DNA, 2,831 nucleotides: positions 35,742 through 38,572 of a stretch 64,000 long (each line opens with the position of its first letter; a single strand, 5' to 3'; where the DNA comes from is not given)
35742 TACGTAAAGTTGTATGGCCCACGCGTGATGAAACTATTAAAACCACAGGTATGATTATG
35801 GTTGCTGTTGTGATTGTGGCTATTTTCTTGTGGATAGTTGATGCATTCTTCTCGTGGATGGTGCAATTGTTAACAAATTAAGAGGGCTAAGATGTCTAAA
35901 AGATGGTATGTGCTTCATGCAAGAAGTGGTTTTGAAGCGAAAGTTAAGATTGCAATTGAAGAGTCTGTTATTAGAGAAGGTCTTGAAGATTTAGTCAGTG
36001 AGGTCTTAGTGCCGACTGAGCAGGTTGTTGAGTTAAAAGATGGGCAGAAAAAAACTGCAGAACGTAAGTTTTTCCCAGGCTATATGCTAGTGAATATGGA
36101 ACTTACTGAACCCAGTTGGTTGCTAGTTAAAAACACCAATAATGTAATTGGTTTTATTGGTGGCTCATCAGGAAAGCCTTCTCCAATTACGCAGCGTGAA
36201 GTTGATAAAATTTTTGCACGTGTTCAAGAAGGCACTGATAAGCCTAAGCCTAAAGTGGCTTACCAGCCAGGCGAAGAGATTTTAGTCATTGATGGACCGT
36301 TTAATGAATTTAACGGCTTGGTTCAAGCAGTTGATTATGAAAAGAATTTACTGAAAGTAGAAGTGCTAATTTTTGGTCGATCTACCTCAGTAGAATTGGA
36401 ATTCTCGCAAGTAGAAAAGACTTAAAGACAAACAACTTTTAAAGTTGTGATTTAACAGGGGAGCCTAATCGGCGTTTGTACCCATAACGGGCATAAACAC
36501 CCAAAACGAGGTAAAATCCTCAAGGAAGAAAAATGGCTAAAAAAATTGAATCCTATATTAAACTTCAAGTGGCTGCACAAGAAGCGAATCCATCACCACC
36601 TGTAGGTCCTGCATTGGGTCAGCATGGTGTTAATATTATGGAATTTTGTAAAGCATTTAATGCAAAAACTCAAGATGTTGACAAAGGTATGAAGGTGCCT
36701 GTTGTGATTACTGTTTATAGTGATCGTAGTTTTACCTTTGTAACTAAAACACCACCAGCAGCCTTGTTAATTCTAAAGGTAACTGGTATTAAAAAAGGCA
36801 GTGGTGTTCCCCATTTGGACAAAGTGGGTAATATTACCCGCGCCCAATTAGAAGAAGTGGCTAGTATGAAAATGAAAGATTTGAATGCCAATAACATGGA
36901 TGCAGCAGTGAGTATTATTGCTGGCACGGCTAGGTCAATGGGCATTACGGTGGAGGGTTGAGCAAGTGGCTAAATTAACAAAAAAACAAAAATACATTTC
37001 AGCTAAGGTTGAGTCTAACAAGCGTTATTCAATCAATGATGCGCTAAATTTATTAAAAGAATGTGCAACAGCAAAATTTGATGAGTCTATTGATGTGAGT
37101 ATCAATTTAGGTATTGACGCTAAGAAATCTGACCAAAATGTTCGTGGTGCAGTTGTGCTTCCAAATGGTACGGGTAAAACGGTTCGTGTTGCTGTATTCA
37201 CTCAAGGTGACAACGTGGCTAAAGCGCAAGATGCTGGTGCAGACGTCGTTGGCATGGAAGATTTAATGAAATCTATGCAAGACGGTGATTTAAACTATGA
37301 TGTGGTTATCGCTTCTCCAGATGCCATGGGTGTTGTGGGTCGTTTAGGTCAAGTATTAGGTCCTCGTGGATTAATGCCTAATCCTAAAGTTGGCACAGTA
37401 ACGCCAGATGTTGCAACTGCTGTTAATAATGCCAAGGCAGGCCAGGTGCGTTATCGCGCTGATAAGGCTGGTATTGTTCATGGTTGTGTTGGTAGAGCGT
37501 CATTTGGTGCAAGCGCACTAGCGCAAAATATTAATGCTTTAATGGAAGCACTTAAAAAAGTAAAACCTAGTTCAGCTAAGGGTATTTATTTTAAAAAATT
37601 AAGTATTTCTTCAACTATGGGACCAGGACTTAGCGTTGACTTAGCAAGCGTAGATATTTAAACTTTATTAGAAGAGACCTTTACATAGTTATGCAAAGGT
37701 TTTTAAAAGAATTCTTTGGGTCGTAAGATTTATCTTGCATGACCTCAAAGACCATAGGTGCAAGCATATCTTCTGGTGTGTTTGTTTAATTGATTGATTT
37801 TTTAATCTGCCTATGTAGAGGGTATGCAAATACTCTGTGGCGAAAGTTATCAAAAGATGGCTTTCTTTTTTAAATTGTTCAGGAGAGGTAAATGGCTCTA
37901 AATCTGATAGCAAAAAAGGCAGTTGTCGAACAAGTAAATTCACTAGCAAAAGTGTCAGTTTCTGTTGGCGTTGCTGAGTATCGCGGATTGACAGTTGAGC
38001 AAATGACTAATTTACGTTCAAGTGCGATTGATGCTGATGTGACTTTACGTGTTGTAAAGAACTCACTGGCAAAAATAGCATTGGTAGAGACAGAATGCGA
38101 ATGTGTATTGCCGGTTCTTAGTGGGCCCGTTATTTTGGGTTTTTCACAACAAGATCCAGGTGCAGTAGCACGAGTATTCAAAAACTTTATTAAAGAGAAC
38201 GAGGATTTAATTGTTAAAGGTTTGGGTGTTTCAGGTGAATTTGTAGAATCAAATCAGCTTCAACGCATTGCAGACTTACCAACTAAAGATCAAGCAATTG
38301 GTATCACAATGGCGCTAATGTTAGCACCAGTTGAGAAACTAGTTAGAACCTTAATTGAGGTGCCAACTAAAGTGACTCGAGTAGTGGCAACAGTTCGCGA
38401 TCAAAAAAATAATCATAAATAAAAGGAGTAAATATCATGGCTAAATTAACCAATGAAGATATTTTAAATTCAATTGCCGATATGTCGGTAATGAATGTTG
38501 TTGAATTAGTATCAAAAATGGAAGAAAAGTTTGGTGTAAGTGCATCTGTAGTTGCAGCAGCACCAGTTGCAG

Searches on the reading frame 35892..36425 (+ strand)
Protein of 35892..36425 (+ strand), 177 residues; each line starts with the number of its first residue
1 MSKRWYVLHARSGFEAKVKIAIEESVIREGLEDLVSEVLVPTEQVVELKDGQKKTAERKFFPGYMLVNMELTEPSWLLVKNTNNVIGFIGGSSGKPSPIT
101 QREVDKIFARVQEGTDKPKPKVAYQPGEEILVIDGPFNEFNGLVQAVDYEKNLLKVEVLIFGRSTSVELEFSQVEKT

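Call 23: search_protein_families(library=pfam, proteins=[window:35892-36425:+], max_evalue=0.00001)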
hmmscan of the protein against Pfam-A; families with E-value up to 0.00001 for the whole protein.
window:35892-36425:+ (177 aa): 1 family
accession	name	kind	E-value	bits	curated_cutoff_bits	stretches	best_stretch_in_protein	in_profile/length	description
PF02357.24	NusG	-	1.3e-27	96.6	22.2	1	3-107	1-92/93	Transcription termination factor nusG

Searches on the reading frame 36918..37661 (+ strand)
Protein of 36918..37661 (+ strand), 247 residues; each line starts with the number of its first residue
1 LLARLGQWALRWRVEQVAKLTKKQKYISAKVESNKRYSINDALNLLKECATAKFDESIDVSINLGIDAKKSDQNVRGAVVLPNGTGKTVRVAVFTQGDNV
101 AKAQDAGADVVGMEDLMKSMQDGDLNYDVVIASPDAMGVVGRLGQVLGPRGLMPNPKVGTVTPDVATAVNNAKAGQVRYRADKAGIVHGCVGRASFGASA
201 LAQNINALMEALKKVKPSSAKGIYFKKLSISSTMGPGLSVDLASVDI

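Call 23: search_protein_families(library=pfam, proteins=[window:36918-37661:+], max_evalue=0.00001)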
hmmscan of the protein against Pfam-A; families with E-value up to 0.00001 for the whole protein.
window:36918-37661:+ (247 aa): 1 family
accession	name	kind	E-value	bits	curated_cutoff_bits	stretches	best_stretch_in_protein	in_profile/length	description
PF00687.26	Ribosomal_L1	-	4.6e-65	219.4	32.2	1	46-236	1-198/198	Ribosomal protein L1p/L10e family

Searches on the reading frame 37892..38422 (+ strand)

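Call 23: search_protein_families(library=pfam, proteins=[window:37892-38422:+], max_evalue=0.00001)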
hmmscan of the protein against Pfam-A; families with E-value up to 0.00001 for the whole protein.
window:37892-38422:+ (176 aa): 1 family
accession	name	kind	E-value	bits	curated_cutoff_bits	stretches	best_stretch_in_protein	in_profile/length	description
PF00466.25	Ribosomal_L10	-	5.3e-24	84.6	22.8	1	7-100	5-99/100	Ribosomal protein L10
